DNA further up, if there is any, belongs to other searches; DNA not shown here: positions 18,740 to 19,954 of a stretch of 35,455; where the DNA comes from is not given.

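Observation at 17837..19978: Integron-style gene-cassette array with no visible integrase: each unit's 5' core matches the inverse core at its own 3' end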

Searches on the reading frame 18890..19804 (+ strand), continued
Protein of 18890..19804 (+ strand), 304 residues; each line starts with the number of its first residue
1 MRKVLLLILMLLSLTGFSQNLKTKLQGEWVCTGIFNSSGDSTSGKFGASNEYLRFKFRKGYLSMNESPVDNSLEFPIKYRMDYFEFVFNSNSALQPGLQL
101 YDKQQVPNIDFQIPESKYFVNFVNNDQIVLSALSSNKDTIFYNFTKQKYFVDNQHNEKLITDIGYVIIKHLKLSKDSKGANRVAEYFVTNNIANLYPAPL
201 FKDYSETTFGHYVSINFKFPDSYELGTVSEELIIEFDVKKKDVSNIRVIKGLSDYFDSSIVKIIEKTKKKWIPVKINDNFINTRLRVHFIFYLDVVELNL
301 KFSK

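Call 79: find_encoding_contigs(protein=P0158, flank=10000, max_places=10)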
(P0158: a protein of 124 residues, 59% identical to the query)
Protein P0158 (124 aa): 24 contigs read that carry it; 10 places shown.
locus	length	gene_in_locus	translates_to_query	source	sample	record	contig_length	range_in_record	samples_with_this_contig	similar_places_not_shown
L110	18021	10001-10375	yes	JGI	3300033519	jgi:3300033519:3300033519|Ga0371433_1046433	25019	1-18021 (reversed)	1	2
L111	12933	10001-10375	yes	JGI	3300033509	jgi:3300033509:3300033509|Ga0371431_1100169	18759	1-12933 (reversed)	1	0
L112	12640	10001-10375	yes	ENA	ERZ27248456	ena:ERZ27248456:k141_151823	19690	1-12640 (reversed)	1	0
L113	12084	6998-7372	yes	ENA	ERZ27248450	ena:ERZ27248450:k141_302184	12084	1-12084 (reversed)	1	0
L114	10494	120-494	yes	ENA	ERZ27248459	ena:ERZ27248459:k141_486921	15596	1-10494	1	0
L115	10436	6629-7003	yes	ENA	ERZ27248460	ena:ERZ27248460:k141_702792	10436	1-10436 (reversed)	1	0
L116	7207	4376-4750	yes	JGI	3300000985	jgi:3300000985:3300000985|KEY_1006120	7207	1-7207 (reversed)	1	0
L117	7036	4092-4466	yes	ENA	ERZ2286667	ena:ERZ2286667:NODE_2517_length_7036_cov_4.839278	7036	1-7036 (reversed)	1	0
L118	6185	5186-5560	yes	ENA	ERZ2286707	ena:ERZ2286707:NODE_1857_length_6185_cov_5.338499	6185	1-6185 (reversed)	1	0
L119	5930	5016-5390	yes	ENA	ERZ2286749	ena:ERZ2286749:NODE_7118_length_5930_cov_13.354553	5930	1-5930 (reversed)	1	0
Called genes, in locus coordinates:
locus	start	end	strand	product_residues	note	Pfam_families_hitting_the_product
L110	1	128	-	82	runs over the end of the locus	PF03683:UPF0175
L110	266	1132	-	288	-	-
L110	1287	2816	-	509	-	PF00117:GATase, PF02540:NAD_synthase, PF00958:GMP_synt_C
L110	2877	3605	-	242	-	-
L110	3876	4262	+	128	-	PF01042:Ribonuc_L-PSP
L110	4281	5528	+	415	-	PF00654:Voltage_CLC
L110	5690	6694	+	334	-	PF01368:DHH, PF02272:DHHA1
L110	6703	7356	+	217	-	PF00254:FKBP_C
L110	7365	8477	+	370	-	PF00160:Pro_isomerase, PF00254:FKBP_C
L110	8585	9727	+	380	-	PF00160:Pro_isomerase, PF00254:FKBP_C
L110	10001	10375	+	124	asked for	PF05973:Gp49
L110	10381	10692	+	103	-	PF12844:HTH_19, PF13560:HTH_31 (weak), PF01381:HTH_3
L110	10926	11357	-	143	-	-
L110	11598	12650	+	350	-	PF02899:Phage_int_SAM_1 (weak), PF13495:Phage_int_SAM_4, PF00589:Phage_integrase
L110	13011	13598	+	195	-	-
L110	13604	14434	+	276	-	-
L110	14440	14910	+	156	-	-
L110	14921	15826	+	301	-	PF19672:DUF6175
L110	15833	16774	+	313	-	-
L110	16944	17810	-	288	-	PF01555:N6_N4_Mtase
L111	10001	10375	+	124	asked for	PF05973:Gp49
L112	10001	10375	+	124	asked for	PF05973:Gp49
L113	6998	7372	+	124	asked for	PF05973:Gp49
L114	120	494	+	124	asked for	PF05973:Gp49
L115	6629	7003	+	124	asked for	PF05973:Gp49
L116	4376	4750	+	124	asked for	PF05973:Gp49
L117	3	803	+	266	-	?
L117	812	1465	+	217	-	PF00254:FKBP_C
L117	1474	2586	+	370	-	PF00160:Pro_isomerase, PF00254:FKBP_C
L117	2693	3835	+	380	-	PF00160:Pro_isomerase, PF00254:FKBP_C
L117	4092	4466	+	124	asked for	PF05973:Gp49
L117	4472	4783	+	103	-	PF12844:HTH_19, PF13560:HTH_31 (weak), PF01381:HTH_3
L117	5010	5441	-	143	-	-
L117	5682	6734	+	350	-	PF02899:Phage_int_SAM_1 (weak), PF13495:Phage_int_SAM_4, PF00589:Phage_integrase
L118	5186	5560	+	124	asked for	PF05973:Gp49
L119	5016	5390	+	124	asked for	PF05973:Gp49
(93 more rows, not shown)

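Call 80: search_protein_families(library=ncbifam, proteins=[L110:11598-12647:+, window:18890-19804:+], max_evalue=0.01)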
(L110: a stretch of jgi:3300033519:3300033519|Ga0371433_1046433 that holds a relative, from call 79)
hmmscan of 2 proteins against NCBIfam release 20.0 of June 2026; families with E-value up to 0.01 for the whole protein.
L110:11598-12647:+ (350 aa): 14 families
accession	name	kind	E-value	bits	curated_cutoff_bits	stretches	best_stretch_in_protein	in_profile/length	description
NF040815.2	recomb_XerA_Arch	equivalog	2.8e-61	207.4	220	1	81-342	2-261/263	site-specific tyrosine recombinase/integron integrase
TIGR02249.1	integrase_gron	subfamily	1.4e-60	205.3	265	2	79-254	2-177/315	integron integrase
TIGR02225.1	recomb_XerD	equivalog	7.8e-55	186.2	329.6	1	81-344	2-283/290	site-specific tyrosine recombinase XerD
TIGR02224.1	recomb_XerC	equivalog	3.9e-54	184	335.15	1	81-343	2-285/295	tyrosine recombinase XerC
NF001399.0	PRK00283.1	subfamily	1.6e-51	175.4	279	1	75-344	5-292/300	tyrosine recombinase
NF011946.0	PRK15417.1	equivalog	2.3e-39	135.5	435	2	78-254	16-192/337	integron integrase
NF002331.0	PRK01287.1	subfamily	5.2e-36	124.4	371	1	74-343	25-320/365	site-specific tyrosine recombinase XerC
NF003462.0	PRK05084.1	equivalog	7.2e-24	84.2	267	1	196-346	198-355/360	tyrosine recombinase XerS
NF007370.0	PRK09870.1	subfamily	2.1e-15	56.9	221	1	193-335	32-179/200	tyrosine-type DNA invertase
NF007371.0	PRK09871.1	subfamily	6.3e-15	55.2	222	1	194-335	27-174/198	tyrosine-type DNA invertase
NF040693.1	recomb_GmtY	equivalog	2.1e-09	37.1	340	1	267-343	357-440/441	gamma-mobile-trio recombinase GmtY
NF002685.0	PRK02436.1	equivalog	6.8e-09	35.9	178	1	86-326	9-237/245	site-specific tyrosine recombinase XerD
NF041502.1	integrase_1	equivalog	1.5e-07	30.6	350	1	298-343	323-368/484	site-specific integrase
NF047926.1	integrase_GmtZ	equivalog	0.00036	18.6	600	1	289-344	423-479/784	gamma-mobile-trio integrase GmtZ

window:18890-19804:+ (304 aa): 1 family
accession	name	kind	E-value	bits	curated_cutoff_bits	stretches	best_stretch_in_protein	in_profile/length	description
NF047801.1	LIC10301_lipo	equivalog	0.00034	20.8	130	1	1-82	1-79/124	LIC10301 family lipoprotein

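Call 86: search_dna_similar(query=L110:11598-12647:+, collection=plasmids, mode=protein, max_rows=30, max_evalue=1e-30)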
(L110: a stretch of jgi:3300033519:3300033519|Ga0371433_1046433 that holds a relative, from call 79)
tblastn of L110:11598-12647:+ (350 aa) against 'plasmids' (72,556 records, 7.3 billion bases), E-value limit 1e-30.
Records with a match: 445; places in all: 685; records where one place covers at least 80% of the query: 92.
Best place of each record, by identity: <60% 445.
By first word of the organism name: Sinorhizobium 67; Rhizobium 64; Acinetobacter 50; Bradyrhizobium 36; Clostridium 15; Mesorhizobium 15; Paraburkholderia 12; Vibrio 12; Caballeronia 9; Novosphingobium 8; and 78 more.
By predicted mobility (MOB-suite, as given by PLSDB): conjugative 181; non-mobilizable 167; mobilizable 97.
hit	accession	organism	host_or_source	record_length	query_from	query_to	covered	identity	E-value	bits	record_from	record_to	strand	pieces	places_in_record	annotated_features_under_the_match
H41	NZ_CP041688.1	Chryseobacterium sp. SNU WT5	Rainbow trout,Whole genome ...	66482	1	350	100%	46.7%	2e-84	285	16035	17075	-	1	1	site-specific tyrosine recombinase/integron integrase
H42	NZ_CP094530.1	Chryseobacterium oryzae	Single cell,Andong Sikhe (Andong rice ...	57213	1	350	100%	45.8%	2e-82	280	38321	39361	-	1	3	site-specific integrase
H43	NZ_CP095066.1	Hymenobacter volaticus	single cell,air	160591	76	350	79%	48.2%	4e-57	247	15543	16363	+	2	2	tyrosine-type recombinase/integrase (x2)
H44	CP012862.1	Persicobacter sp. JZB09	cell culture,soil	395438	11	350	97%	38.6%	2e-62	222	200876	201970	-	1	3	record has no annotation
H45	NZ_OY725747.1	Parabacteroides distasonis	-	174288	80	350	77%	48.4%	3e-67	236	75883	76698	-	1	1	site-specific integrase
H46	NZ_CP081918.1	Bacteroides ovatus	Homo sapiens,blood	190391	77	346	77%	47.4%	5e-64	227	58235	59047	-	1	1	site-specific integrase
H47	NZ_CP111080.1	Pontibacter kalidii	whole organism,rhizosphere soil of ...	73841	82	350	77%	44.7%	1e-65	231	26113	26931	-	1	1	tyrosine-type recombinase/integrase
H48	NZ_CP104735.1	Acinetobacter baylyi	pig,mixed culture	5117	123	350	65%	52.6%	5e-69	241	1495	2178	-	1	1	tyrosine-type recombinase/integrase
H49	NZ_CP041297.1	Acinetobacter indicus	cow,cell culture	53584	123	350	65%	52.6%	6e-69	241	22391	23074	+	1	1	tyrosine-type recombinase/integrase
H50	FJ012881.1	uncultured bacterium HH1107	-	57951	123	350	65%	52.6%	6e-69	241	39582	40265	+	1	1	tpnF: TnpF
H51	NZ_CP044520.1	Acinetobacter baumannii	duck,feces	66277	123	350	65%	52.6%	6e-69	241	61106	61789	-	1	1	tyrosine-type recombinase/integrase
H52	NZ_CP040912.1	Acinetobacter pittii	Homo sapiens,Wound secretion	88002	123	350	65%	52.6%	6e-69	241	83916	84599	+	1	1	tyrosine-type recombinase/integrase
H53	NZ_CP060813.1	Acinetobacter variabilis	a feces sample of chicken origin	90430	123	350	65%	52.6%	6e-69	241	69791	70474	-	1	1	tyrosine-type recombinase/integrase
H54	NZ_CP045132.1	Acinetobacter indicus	cow,cow feces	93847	123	350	65%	52.6%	6e-69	241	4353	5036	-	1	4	tyrosine-type recombinase/integrase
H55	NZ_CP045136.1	Acinetobacter indicus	Cows,cow feces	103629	123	350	65%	52.6%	6e-69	241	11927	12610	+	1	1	tyrosine-type recombinase/integrase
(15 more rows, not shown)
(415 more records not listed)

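Call 87: search_solved_structures(query=L110:11598-12647:+, max_evalue=1e-10)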
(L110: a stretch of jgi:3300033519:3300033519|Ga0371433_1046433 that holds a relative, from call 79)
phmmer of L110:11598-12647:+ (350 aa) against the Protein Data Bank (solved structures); distinct sequences matched with E-value up to 1e-10: 7.
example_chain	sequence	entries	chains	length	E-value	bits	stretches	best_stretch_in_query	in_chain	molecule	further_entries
2a3v_A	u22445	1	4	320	8.9e-38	133.6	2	277-349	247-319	site-specific recombinase IntI4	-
4a8e_A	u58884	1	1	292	2.9e-35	125.4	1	86-344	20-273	PROBABLE TYROSINE RECOMBINASE XERC-LIKE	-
5hxy_A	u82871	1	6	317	6.2e-33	117.7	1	72-343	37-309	Tyrosine recombinase XerA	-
1a0p_A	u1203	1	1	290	9.4e-28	100.7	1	81-343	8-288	SITE-SPECIFIC RECOMBINASE XERD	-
5dcf_A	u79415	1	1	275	6.3e-22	81.5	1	188-343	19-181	Tyrosine recombinase XerD,DNA translocase FtsK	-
9i5v_14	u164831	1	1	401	2.1e-17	66.7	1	92-343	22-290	Ribosome-associated translation inhibitor RaiA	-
5vfz_A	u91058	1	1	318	7.6e-15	58.3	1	140-347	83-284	Gp33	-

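Call 88: get_annotated_region(hit=H41, flank=9000)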
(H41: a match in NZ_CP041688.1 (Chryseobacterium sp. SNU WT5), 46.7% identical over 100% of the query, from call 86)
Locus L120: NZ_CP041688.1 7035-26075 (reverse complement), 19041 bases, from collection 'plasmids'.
description: Chryseobacterium sp. SNU WT5 plasmid unnamed1, complete sequence
organism: Chryseobacterium sp. SNU WT5 (NCBI taxid 2594269)
taxonomy: Bacteria; Bacteroidota; Flavobacteriia; Flavobacteriales; Weeksellaceae; Chryseobacterium; Chryseobacterium sp. SNU WT5
host: -; source: Rainbow trout,Whole genome sequence,kidney; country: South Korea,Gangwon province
typing (MOB-suite, as given by PLSDB): non-mobilizable
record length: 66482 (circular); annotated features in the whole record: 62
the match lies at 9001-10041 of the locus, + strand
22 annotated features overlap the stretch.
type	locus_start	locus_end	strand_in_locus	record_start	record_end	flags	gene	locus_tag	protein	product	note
CDS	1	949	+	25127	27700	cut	cphA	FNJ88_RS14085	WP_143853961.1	cyanophycin synthetase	GO:0051235 - maintenance of location [Evidence IEA]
CDS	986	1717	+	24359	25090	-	-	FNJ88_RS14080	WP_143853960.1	DUF3891 family protein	-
CDS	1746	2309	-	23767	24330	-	-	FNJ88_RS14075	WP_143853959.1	recombinase family protein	GO:0006310 - DNA recombination [Evidence IEA]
CDS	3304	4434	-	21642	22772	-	-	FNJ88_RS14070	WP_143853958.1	hypothetical protein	-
CDS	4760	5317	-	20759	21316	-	-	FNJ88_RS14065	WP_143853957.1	hypothetical protein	-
CDS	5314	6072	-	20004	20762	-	-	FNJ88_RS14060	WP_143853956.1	ParA family protein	-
CDS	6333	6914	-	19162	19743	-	-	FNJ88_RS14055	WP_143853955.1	hypothetical protein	-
CDS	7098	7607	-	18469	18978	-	-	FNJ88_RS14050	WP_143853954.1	hypothetical protein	-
CDS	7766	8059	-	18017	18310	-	-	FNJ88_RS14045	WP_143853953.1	hypothetical protein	-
CDS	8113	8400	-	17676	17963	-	-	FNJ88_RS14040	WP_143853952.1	DUF6876 family protein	-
CDS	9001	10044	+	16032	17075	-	-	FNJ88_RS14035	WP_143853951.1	site-specific tyrosine recombinase/integron integrase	-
CDS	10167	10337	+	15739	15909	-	-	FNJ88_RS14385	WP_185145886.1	hypothetical protein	-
CDS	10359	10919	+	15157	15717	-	-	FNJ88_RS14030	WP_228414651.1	Crp/Fnr family transcriptional regulator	GO:0006355 - regulation of DNA-templated transcription [Evidence IEA]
CDS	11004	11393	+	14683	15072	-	-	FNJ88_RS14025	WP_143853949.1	RidA family protein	-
CDS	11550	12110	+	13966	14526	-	-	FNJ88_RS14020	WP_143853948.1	hypothetical protein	-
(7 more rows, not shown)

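Call 89: get_annotated_region(hit=H46, flank=9000)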
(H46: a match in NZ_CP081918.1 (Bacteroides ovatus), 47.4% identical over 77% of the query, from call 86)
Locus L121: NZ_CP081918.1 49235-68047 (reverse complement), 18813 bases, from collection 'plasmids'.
description: Bacteroides ovatus strain BFG-107 plasmid unnamed1, complete sequence
organism: Bacteroides ovatus (NCBI taxid 28116)
taxonomy: Bacteria; Bacteroidota; Bacteroidia; Bacteroidales; Bacteroidaceae; Bacteroides; Bacteroides ovatus
host: -; source: Homo sapiens,blood; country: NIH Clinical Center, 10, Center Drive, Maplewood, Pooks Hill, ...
typing (MOB-suite, as given by PLSDB): non-mobilizable
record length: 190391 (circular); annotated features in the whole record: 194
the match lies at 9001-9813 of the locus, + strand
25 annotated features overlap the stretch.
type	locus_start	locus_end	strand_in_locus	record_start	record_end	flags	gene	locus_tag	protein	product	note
CDS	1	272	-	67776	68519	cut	mtgA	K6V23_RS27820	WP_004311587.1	monofunctional biosynthetic peptidoglycan transglycosylase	GO:0009252 - peptidoglycan biosynthetic process [Evidence IEA]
CDS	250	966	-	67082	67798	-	-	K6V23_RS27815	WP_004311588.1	OmpA family protein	-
CDS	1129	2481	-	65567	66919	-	-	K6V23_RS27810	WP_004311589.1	MATE family efflux transporter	-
CDS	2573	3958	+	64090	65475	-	-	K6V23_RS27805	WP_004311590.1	GDSL-type esterase/lipase family protein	-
CDS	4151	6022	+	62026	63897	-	-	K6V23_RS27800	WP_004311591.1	PAS domain-containing sensor histidine kinase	-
CDS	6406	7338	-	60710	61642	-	-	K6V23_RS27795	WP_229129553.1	IS3 family transposase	-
CDS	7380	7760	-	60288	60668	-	-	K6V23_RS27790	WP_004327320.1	transposase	GO:0006313 - DNA transposition [Evidence IEA]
CDS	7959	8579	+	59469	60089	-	-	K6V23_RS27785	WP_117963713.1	TetR/AcrR family transcriptional regulator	GO:0006355 - regulation of DNA-templated transcription [Evidence IEA]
CDS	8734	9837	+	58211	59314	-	-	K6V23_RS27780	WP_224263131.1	site-specific integrase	-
CDS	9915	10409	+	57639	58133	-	-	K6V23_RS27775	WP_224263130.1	SMI1/KNR4 family protein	-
CDS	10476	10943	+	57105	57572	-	-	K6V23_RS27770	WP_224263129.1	Imm26 family immunity protein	-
CDS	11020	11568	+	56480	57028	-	-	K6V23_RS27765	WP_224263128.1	hypothetical protein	-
CDS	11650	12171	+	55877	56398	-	-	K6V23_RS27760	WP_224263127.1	DUF2262 domain-containing protein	-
CDS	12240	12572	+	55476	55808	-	-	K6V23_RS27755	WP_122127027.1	hypothetical protein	-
CDS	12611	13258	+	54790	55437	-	-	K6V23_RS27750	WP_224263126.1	hypothetical protein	-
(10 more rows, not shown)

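Call 92: search_dna_similar(query=window:18890-19804:+, collection=plasmids, mode=protein, max_rows=10, max_evalue=0.0001)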
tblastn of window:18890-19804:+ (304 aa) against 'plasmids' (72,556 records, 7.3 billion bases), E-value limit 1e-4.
No match.

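Call 93: get_annotated_region(hit=H42, flank=9000)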
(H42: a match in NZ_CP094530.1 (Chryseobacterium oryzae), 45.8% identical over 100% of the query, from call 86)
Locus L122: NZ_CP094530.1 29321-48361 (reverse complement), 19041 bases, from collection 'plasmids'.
description: Chryseobacterium oryzae strain ADR-1 plasmid unnamed1, complete sequence
organism: Chryseobacterium oryzae (NCBI taxid 2929799)
taxonomy: Bacteria; Bacteroidota; Flavobacteriia; Flavobacteriales; Weeksellaceae; Chryseobacterium; Chryseobacterium oryzae
host: -; source: Single cell,Andong Sikhe (Andong rice punch); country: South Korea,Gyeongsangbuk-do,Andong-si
typing (MOB-suite, as given by PLSDB): non-mobilizable
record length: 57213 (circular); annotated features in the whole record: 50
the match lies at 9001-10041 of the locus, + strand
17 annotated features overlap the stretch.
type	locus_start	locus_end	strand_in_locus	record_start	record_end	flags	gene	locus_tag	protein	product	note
CDS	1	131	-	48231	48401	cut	-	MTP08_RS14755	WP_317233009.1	DUF1016 N-terminal domain-containing protein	-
CDS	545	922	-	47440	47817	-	-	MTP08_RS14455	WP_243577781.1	STAS/SEC14 domain-containing protein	-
CDS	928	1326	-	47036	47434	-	-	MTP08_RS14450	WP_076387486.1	DCC1-like thiol-disulfide oxidoreductase family protein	-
CDS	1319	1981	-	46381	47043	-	-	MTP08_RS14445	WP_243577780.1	hypothetical protein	-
CDS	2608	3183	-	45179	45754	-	-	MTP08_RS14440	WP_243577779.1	recombinase family protein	GO:0006310 - DNA recombination [Evidence IEA]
CDS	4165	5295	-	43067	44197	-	-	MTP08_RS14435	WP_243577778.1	hypothetical protein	-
CDS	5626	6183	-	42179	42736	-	-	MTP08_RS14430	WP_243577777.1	hypothetical protein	-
CDS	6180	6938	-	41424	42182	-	-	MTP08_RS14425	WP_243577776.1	ParA family protein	-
CDS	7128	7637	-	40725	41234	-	-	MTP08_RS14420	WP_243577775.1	hypothetical protein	-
CDS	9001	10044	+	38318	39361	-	-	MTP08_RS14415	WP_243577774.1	site-specific integrase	-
CDS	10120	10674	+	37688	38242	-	-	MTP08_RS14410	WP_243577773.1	VOC family protein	-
CDS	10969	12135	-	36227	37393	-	-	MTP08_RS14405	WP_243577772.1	IS91 family transposase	-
CDS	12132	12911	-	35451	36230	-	-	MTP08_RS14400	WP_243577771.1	tyrosine-type recombinase/integrase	GO:0015074 - DNA integration [Evidence IEA]; GO:0006310 - DNA recombination [Evidence IEA]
CDS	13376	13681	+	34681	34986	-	-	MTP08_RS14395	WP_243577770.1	helix-turn-helix transcriptional regulator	-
CDS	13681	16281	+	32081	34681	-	-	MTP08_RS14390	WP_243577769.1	AAA family ATPase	-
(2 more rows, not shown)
